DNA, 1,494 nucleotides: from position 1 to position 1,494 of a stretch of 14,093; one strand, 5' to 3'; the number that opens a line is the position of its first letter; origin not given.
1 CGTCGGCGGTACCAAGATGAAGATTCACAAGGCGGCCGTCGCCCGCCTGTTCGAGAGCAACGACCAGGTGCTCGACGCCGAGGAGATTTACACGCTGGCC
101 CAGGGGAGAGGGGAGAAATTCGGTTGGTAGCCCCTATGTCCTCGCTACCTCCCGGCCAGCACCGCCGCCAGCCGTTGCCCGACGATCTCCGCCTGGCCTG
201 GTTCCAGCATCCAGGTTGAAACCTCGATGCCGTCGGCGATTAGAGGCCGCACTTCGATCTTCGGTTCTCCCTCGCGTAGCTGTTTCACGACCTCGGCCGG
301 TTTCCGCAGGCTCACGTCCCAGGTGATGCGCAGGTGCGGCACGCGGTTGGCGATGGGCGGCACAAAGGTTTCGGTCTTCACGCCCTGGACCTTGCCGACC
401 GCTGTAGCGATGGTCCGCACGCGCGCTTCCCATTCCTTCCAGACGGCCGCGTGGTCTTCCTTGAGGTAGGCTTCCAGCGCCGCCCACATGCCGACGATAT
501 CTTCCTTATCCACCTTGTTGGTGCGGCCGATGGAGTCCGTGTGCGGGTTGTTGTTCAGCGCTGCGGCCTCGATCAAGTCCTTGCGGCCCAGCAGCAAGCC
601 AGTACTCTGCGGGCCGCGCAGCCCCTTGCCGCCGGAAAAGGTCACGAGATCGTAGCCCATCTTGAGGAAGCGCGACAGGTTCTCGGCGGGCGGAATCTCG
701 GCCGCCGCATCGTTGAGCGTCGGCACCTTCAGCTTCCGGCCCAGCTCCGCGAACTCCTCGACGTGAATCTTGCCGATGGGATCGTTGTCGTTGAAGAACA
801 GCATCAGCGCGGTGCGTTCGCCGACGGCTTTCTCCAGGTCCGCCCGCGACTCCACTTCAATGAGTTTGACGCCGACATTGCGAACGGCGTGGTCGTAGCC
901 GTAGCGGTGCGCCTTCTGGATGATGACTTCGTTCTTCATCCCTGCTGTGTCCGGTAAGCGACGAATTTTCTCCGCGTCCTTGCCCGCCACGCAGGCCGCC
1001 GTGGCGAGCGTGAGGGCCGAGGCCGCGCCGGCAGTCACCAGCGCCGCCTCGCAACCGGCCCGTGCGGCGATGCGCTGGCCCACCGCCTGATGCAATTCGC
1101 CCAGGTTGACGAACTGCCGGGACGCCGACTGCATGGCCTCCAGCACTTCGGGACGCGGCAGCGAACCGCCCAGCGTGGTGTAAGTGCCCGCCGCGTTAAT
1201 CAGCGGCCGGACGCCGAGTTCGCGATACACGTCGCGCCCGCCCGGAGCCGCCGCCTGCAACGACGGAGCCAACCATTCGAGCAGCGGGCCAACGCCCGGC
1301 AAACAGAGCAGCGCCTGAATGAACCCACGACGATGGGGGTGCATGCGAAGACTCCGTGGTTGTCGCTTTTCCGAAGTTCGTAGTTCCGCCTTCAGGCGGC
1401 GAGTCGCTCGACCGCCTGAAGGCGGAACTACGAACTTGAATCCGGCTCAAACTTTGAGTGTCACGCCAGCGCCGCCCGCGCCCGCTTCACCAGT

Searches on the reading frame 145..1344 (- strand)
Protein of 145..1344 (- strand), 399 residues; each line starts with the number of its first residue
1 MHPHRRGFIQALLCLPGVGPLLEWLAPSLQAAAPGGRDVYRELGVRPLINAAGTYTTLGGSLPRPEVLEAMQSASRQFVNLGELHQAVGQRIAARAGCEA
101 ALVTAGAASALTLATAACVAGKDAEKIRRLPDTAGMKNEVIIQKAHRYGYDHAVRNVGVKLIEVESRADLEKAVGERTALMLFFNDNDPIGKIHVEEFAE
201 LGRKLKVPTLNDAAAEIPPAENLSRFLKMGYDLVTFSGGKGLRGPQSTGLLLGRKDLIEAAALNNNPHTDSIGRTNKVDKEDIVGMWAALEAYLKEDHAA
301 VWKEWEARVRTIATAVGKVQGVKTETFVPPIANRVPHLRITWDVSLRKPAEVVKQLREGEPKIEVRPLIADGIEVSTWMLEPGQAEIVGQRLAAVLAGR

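Call 9: search_protein_families(library=pfam, proteins=[window:145-1344:-], max_evalue=0.01)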
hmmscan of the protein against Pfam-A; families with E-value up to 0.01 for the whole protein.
window:145-1344:- (399 aa): 2 families
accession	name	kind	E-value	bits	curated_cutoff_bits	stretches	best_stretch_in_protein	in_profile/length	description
PF03841.19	SelA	-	2.7e-14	53.4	22.8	1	49-299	2-265/367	L-seryl-tRNA selenium transferase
PF01053.26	Cys_Met_Meta_PP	-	0.0067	15.5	27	0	86-246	55-204/381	Cys/Met metabolism PLP-dependent enzyme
